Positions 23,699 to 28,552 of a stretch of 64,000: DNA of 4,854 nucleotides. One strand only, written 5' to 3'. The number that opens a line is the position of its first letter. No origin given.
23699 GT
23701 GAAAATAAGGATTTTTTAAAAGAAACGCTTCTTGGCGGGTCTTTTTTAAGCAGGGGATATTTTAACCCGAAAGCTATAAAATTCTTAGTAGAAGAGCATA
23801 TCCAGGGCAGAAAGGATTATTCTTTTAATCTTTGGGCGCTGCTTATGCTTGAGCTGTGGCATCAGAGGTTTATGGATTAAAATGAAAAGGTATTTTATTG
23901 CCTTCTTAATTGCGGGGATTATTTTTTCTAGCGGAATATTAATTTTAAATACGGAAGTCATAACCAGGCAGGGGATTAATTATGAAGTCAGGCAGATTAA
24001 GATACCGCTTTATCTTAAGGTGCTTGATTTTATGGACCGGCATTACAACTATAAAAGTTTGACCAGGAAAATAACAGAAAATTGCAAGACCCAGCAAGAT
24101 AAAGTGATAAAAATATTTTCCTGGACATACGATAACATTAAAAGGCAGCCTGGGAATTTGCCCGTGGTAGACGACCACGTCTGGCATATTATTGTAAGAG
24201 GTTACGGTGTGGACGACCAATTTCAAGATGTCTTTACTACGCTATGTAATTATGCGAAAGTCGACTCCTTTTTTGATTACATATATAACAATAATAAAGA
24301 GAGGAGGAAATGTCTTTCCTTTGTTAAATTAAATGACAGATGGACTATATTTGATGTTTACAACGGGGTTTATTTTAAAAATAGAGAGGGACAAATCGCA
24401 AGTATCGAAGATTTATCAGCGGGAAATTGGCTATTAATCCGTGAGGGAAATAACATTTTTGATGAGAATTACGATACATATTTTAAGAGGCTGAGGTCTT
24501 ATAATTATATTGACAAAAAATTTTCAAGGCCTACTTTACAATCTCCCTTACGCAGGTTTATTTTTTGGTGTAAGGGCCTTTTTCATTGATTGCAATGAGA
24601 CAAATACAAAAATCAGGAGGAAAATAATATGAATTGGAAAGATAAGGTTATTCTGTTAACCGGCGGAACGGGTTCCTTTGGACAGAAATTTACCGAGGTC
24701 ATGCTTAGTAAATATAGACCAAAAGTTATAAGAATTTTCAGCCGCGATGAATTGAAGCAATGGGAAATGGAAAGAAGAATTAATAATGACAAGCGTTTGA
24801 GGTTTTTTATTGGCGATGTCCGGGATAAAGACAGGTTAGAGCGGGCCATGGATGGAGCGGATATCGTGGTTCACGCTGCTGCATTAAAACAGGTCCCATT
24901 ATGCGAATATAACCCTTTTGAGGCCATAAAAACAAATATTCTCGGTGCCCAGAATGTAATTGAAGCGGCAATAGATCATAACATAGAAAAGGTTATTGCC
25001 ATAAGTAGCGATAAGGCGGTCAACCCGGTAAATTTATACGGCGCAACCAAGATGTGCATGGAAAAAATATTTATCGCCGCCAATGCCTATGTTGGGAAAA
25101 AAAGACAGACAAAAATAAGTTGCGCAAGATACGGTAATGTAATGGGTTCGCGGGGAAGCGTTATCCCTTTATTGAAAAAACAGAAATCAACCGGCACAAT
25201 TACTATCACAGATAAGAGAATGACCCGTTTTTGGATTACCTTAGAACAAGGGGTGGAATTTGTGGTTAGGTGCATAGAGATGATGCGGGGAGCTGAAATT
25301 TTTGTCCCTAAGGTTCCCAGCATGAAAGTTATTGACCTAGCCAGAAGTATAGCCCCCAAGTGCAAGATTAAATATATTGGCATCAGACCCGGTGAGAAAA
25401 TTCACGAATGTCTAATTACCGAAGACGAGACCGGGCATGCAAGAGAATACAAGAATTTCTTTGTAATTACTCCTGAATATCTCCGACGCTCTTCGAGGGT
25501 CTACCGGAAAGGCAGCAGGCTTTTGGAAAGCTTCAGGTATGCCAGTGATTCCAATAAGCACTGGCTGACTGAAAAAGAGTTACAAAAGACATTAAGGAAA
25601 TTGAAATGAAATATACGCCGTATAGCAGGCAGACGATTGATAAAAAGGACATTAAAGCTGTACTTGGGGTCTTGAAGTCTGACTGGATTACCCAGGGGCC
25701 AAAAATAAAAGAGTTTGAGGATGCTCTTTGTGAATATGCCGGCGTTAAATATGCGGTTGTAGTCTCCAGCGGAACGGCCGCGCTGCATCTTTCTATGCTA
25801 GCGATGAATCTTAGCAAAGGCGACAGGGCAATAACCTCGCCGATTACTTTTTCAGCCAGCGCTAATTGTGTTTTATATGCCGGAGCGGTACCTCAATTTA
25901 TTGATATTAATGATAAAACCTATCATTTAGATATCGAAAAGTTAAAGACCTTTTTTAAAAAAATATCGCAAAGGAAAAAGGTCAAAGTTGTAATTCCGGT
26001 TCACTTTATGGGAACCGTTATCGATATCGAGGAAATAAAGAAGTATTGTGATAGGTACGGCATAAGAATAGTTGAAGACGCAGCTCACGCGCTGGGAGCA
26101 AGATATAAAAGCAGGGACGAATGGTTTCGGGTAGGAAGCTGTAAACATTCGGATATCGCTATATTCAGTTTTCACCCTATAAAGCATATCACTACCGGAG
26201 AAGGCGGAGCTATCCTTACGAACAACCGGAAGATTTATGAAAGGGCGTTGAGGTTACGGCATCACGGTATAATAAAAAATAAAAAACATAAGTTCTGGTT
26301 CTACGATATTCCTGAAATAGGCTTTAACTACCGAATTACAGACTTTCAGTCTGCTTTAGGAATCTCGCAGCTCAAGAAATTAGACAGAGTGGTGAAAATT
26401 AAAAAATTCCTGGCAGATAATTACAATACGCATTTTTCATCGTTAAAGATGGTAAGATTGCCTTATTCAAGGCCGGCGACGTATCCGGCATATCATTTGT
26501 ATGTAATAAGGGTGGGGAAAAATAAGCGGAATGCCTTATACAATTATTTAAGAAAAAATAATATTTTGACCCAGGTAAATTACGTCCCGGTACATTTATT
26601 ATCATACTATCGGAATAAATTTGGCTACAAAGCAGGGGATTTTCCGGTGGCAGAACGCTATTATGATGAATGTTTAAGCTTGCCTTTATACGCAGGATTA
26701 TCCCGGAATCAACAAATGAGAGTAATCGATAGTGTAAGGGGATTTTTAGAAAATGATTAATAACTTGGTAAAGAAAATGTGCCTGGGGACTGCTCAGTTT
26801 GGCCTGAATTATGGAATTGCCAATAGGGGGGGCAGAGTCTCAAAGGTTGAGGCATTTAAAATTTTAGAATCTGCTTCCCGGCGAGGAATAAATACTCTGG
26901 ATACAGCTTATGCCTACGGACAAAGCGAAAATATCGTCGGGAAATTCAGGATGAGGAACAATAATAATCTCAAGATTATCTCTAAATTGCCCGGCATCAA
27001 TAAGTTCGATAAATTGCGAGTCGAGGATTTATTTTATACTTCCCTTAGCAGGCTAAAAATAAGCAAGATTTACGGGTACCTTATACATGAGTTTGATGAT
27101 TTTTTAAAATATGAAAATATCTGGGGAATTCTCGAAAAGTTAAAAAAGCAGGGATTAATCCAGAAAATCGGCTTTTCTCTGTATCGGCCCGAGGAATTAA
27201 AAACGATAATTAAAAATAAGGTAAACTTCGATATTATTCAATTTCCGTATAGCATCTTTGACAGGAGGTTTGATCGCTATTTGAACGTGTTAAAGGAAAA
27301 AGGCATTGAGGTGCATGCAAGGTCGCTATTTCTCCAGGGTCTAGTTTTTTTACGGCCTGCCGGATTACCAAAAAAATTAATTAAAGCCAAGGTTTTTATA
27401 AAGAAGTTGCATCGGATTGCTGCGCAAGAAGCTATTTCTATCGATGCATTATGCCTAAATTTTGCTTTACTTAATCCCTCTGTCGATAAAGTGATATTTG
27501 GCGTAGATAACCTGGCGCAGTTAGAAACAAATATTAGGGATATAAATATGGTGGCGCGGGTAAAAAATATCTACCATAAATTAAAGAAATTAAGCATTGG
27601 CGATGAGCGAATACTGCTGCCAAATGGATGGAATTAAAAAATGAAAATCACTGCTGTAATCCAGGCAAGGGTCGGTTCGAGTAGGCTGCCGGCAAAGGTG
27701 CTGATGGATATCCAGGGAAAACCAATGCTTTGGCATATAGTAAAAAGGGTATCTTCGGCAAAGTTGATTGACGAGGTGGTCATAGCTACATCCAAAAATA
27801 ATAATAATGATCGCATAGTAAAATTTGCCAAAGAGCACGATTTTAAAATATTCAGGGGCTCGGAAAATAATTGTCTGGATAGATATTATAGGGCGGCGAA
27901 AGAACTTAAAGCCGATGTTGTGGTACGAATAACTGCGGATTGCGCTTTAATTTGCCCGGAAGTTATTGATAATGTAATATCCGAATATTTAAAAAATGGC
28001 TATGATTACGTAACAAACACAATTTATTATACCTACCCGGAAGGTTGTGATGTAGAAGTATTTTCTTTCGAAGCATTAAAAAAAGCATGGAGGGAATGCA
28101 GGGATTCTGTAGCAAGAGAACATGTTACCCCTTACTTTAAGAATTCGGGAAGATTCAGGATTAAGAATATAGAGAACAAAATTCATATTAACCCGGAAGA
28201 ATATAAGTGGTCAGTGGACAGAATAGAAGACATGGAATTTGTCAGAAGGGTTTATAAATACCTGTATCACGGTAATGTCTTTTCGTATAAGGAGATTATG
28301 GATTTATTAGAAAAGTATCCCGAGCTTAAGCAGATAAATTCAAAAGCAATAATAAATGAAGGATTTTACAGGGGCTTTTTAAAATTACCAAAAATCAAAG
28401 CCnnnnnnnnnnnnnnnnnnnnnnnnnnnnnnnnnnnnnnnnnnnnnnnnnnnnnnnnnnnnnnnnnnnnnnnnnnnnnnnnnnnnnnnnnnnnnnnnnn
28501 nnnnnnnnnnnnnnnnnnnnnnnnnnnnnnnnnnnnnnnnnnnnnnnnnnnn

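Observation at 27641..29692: PseF-like cytidylyltransferase fused to a class III (GSA-aminomutase-like) aminotransferase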

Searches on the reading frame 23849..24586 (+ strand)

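Call 5: search_protein_families(library=pfam, proteins=[window:23849-24586:+], max_evalue=0.001)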
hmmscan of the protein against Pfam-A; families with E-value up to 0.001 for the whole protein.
window:23849-24586:+ (246 aa): 1 family
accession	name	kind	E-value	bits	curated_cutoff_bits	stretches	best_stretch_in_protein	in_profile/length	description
PF01841.26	Transglut_core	-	2.8e-06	28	23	1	70-166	2-104/108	Transglutaminase-like superfamily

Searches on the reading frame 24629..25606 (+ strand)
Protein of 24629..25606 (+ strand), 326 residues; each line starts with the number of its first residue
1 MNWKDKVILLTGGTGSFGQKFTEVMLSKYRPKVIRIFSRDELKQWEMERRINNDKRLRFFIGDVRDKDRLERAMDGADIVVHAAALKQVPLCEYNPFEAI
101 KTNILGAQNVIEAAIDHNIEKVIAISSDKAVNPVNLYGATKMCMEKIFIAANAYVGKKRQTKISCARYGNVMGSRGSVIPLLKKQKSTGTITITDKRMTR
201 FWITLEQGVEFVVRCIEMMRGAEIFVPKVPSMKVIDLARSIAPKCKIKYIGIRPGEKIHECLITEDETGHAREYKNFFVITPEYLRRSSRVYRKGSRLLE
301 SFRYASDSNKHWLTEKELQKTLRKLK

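Call 5: search_protein_families(library=pfam, proteins=[window:24629-25606:+], max_evalue=0.001)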
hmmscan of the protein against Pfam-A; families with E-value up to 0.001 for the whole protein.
window:24629-25606:+ (326 aa): 10 families
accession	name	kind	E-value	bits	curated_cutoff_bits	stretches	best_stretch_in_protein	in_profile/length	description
PF02719.21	Polysacc_synt_2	-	3.2e-102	342.1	20.2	1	8-281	1-292/293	Polysaccharide biosynthesis protein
PF01370.27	Epimerase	-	1.1e-23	84.4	20.9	1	8-218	1-227/240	NAD dependent epimerase/dehydratase family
PF01073.25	3Beta_HSD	-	1.2e-18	67.5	22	1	10-133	2-122/280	3-beta hydroxysteroid dehydrogenase/isomerase family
PF16363.11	GDP_Man_Dehyd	-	2.9e-16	60.3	27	1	9-171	1-187/332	GDP-mannose 4,6 dehydratase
PF13460.12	NAD_binding_10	-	3.8e-11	43.6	27.2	1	12-134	1-105/184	NAD(P)H-binding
PF04321.23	RmlD_sub_bind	-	2.9e-10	40.1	27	1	8-152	3-140/287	RmlD substrate binding domain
PF00106.31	adh_short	-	4.9e-07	29.9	26.6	1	6-150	1-162/195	short chain dehydrogenase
PF07993.18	NAD_binding_4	-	1.3e-05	24.9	20.1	1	10-138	1-147/258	Male sterility protein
PF08659.16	KR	-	2.6e-05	24.7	22.6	1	8-129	3-138/180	KR domain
PF05368.20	NmrA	-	0.00018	21.7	27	1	5-115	2-95/298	NmrA-like family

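Call 7: search_protein_families(library=ncbifam, proteins=[window:24629-25606:+], max_evalue=0.00001)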
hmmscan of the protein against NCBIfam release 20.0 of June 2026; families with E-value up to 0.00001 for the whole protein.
window:24629-25606:+ (326 aa): 16 families
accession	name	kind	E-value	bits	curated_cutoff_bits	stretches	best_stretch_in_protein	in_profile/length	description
TIGR03589.1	PseB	equivalog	1.7e-146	487.3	407.75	1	4-321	3-323/324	UDP-N-acetylglucosamine 4,6-dehydratase (inverting)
TIGR04130.1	FnlA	equivalog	2.6e-78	263.3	730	1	3-325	2-328/337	UDP-N-acetylglucosamine 4,6-dehydratase/5-epimerase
TIGR04180.1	EDH_00030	hypoth_equivalog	1.3e-17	63.8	475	1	8-128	1-122/297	NAD-dependent 4,6-dehydratase LegB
TIGR02622.1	CDP_4_6_dhtase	equivalog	2.4e-16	59.8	278.45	1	3-176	2-200/352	CDP-glucose 4,6-dehydratase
NF041293.1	G6PDh_Azf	equivalog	1.6e-14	53.9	400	1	5-132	2-120/252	NAD-dependent glucose-6-phosphate dehydrogenase Azf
TIGR03466.1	HpnA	hypoth_equivalog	9.9e-14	50.9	367.65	1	8-167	3-150/327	hopanoid-associated sugar epimerase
TIGR01179.1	galE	equivalog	3.3e-13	49.2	262.3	1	8-175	2-180/332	UDP-glucose 4-epimerase GalE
TIGR01181.1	dTDP_gluc_dehyt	equivalog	5.4e-12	45.4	365.1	1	8-131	2-129/321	dTDP-glucose 4,6-dehydratase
NF042422.1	oxyalk_red_OleD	equivalog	8.5e-10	38.5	580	1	8-132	3-119/329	2-alkyl-3-oxoalkanoate reductase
TIGR01214.1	rmlD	equivalog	1.3e-09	37.6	224.05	1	8-149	2-136/285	dTDP-4-dehydrorhamnose reductase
NF052578.1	StrlDmthSdmBMthl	equivalog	5.4e-08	32.9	600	1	8-139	3-124/328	sterol demethylase protein SdmB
TIGR02197.1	heptose_epim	equivalog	7e-08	32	274.6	1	8-175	1-174/316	ADP-glyceromanno-heptose 6-epimerase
NF042423.1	oxyalk_red_Shew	equivalog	8.3e-08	31.7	580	1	7-127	10-118/331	2-alkyl-3-oxoalkanoate reductase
NF043036.1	ErythonDh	equivalog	5.1e-07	29.2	325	1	8-131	3-128/321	D-erythronate dehydrogenase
NF007956.0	PRK10675.1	subfamily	2.6e-06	26.8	394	1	8-128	3-125/338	UDP-glucose 4-epimerase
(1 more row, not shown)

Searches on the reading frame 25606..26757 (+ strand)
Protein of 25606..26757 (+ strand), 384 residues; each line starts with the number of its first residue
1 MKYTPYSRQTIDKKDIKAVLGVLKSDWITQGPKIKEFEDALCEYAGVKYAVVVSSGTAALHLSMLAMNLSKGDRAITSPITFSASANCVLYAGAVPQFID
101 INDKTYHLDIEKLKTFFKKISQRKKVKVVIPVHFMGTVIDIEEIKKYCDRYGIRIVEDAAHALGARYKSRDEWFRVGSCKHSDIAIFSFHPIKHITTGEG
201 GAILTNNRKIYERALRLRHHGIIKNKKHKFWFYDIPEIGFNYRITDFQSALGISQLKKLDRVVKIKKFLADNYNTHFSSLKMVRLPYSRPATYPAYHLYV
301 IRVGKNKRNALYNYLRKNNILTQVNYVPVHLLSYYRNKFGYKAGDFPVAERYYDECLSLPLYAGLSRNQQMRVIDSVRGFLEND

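Call 5: search_protein_families(library=pfam, proteins=[window:25606-26757:+], max_evalue=0.001)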
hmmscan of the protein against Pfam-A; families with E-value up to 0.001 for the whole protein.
window:25606-26757:+ (384 aa): 6 families
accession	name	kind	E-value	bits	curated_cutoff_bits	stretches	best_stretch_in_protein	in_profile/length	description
PF01041.23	DegT_DnrJ_EryC1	-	1.7e-112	376.7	19.8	1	10-378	2-360/360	DegT/DnrJ/EryC1/StrS aminotransferase family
PF00155.27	Aminotran_1_2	-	1.1e-13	51.6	19.7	1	33-167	42-194/361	Aminotransferase class I and II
PF01212.27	Beta_elim_lyase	-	1.6e-09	38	27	1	31-208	31-214/288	Beta-eliminating lyase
PF01053.26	Cys_Met_Meta_PP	-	6e-07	28.8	27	1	31-162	51-177/381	Cys/Met metabolism PLP-dependent enzyme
PF00266.25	Aminotran_5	-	7.6e-05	22.3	21.5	1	50-164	63-181/371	Aminotransferase class-V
PF01276.26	OKR_DC_1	-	0.00086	18.6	27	0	36-162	70-207/417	Orn/Lys/Arg decarboxylase, major domain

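Call 7: search_protein_families(library=ncbifam, proteins=[window:25606-26757:+], max_evalue=0.00001)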
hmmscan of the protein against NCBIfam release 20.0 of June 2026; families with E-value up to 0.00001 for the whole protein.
window:25606-26757:+ (384 aa): 9 families
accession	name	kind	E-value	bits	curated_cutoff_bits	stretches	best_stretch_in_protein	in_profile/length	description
TIGR03588.1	PseC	equivalog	1.7e-139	465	423.5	1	5-378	3-377/380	UDP-4-amino-4,6-dideoxy-N-acetyl-beta-L-altrosamine transaminase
TIGR04181.1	NHT_00031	hypoth_equivalog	2.1e-77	260.4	420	1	11-360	8-357/359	LegC family aminotransferase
NF008658.2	PRK11658.1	equivalog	7.8e-76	255.2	631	1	2-381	3-377/379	UDP-4-amino-4-deoxy-L-arabinose aminotransferase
NF008687.0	PRK11706.1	equivalog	2e-60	204.5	375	1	6-380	4-373/375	dTDP-4-amino-4,6-dideoxygalactose transaminase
NF011936.0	PRK15407.1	equivalog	1.9e-49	168.6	423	2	4-221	37-251/440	lipopolysaccharide biosynthesis protein RfbH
TIGR02379.1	ECA_wecE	subfamily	5e-48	163.7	434.85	1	29-380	28-374/376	dTDP-4-amino-4,6-dideoxy-D-glucose transaminase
TIGR04427.1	PLP_DesI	equivalog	1e-44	153.3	650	1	21-378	40-380/390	dTDP-4-dehydro-6-deoxyglucose aminotransferase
TIGR01325.1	O_suc_HS_sulf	equivalog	6.4e-06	25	510.05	1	30-222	52-232/380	O-succinylhomoserine sulfhydrylase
TIGR00858.1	bioF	equivalog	8e-06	24.8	426.45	0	34-166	68-195/365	8-amino-7-oxononanoate synthase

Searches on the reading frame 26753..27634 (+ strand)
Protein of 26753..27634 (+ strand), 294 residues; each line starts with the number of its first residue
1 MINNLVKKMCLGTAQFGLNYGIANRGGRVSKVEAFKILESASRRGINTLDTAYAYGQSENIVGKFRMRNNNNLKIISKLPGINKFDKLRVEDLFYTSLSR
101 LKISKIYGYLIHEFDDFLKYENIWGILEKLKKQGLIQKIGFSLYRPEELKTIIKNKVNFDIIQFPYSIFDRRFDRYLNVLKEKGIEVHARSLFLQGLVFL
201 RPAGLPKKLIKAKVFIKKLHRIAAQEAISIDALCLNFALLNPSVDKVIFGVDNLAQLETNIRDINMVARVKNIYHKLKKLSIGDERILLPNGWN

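Call 5: search_protein_families(library=pfam, proteins=[window:26753-27634:+], max_evalue=0.001)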
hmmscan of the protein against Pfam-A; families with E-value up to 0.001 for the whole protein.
window:26753-27634:+ (294 aa): 1 family
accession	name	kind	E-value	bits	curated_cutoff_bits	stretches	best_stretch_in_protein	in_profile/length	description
PF00248.27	Aldo_ket_red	-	6.5e-40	137.5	24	1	8-265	1-275/291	Aldo/keto reductase family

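Call 7: search_protein_families(library=ncbifam, proteins=[window:26753-27634:+], max_evalue=0.00001)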
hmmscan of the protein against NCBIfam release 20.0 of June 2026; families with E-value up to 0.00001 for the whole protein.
window:26753-27634:+ (294 aa): 4 families
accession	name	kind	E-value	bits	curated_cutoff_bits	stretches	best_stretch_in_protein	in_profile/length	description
NF011432.0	PRK14863.1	equivalog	5.9e-29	101.5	244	1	6-259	5-260/292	bifunctional regulator KidO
NF049922.1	MethglyxlRedYdjG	equivalog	3e-16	59.4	550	1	94-262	118-303/326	NADH-dependent methylglyoxal reductase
NF008598.0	PRK11565.1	equivalog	2e-09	37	425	1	29-156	25-152/275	2,5-didehydrogluconate reductase DkgA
NF007695.0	PRK10376.1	subfamily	9.4e-06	24.9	280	0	125-186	148-208/290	oxidoreductase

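Call 46: search_solved_structures(query=window:26753-27634:+, max_evalue=1e-10)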
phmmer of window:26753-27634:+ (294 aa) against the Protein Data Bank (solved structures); distinct sequences matched with E-value up to 1e-10: 2.
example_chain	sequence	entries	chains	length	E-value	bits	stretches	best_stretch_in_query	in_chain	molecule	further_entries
1ynp_A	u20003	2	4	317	1.5e-15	60.7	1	6-268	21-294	oxidoreductase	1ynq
7lh6_B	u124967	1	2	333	1.7e-12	50.6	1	18-284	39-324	L-galactose dehydrogenase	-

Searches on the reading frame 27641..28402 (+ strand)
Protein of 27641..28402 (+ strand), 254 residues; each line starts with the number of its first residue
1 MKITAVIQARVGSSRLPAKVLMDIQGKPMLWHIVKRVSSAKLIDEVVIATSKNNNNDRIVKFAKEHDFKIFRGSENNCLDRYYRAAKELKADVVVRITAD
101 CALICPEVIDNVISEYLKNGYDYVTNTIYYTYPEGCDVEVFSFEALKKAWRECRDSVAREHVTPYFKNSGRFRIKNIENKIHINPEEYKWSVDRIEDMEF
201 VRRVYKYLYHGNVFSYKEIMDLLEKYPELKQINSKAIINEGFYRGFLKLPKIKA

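Call 7: search_protein_families(library=ncbifam, proteins=[window:27641-28402:+], max_evalue=0.00001)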
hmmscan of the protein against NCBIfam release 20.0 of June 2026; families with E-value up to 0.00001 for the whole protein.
window:27641-28402:+ (254 aa): 8 families
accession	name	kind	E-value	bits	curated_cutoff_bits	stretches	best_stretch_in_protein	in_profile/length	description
NF009905.0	PRK13368.1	subfamily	1.5e-26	93.2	255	1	1-129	1-127/243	3-deoxy-manno-octulosonate cytidylyltransferase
NF003952.0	PRK05450.1-5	subfamily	2e-24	86.1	193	1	1-121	1-121/250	3-deoxy-manno-octulosonate cytidylyltransferase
NF003948.0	PRK05450.1-1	equivalog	2.9e-16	59.4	281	1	2-128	5-132/248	3-deoxy-manno-octulosonate cytidylyltransferase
NF003950.0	PRK05450.1-3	subfamily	1.3e-15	57.4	234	1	1-119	1-120/248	3-deoxy-manno-octulosonate cytidylyltransferase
TIGR00466.1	kdsB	equivalog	2.1e-14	53.5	155.2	1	1-119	1-119/241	3-deoxy-manno-octulosonate cytidylyltransferase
NF001457.0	PRK00317.1-3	equivalog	2e-08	34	164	1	18-119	18-116/200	molybdenum cofactor guanylyltransferase MobA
TIGR03584.1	PseF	equivalog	3.2e-07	30.2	205.7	1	5-67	2-60/222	pseudaminic acid cytidylyltransferase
NF045495.1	AdoCbiPCobY_Meth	equivalog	2.5e-06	27.1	250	1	12-117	10-120/195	adenosylcobinamide-phosphate guanylyltransferase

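Call 16: search_solved_structures(query=window:27641-28402:+, max_evalue=0.001, show_alignments=1)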
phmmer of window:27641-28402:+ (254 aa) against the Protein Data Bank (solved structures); distinct sequences matched with E-value up to 0.001: 14.
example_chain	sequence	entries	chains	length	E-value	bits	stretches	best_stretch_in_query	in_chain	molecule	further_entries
6oew_A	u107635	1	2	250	1.2e-39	139.4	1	1-231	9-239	Cytidylyltransferase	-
1gq9_A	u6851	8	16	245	6.3e-11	45.3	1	2-113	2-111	3-DEOXY-MANNO-OCTULOSONATE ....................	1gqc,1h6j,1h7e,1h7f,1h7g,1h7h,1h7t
3duv_A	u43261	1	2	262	2.3e-09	40.2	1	1-117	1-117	3-deoxy-manno-octulosonate cytidylyltransferase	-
1vh3_A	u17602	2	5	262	2.4e-09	40.1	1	1-117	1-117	3-deoxy-manno-octulosonate cytidylyltransferase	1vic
4xwi_A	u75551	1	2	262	3.1e-07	33.3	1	3-114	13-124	3-deoxy-manno-octulosonate cytidylyltransferase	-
3jtj_A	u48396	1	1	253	3.6e-07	33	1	2-112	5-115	3-deoxy-manno-octulosonate cytidylyltransferase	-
3tqd_A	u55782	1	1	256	8.3e-07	31.8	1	2-111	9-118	3-deoxy-manno-octulosonate cytidylyltransferase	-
8ees_A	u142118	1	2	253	1.2e-06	31.3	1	5-113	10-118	3-deoxy-manno-octulosonate cytidylyltransferase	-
1vh1_A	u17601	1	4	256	3.3e-06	29.9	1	2-61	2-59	3-deoxy-manno-octulosonate cytidylyltransferase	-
3k8d_A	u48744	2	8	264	4.7e-06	29.4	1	2-61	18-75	3-deoxy-manno-octulosonate cytidylyltransferase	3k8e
3oam_A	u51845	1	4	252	6.7e-06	28.9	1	1-112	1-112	3-deoxy-manno-octulosonate cytidylyltransferase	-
4fcu_A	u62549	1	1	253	0.00057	22.6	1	6-112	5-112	3-deoxy-manno-octulosonate cytidylyltransferase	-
3pol_A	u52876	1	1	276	0.00069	22.3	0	6-112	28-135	3-deoxy-manno-octulosonate cytidylyltransferase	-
2y6p_A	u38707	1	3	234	0.00071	22.2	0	3-124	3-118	3-DEOXY-MANNO-OCTULOSONATE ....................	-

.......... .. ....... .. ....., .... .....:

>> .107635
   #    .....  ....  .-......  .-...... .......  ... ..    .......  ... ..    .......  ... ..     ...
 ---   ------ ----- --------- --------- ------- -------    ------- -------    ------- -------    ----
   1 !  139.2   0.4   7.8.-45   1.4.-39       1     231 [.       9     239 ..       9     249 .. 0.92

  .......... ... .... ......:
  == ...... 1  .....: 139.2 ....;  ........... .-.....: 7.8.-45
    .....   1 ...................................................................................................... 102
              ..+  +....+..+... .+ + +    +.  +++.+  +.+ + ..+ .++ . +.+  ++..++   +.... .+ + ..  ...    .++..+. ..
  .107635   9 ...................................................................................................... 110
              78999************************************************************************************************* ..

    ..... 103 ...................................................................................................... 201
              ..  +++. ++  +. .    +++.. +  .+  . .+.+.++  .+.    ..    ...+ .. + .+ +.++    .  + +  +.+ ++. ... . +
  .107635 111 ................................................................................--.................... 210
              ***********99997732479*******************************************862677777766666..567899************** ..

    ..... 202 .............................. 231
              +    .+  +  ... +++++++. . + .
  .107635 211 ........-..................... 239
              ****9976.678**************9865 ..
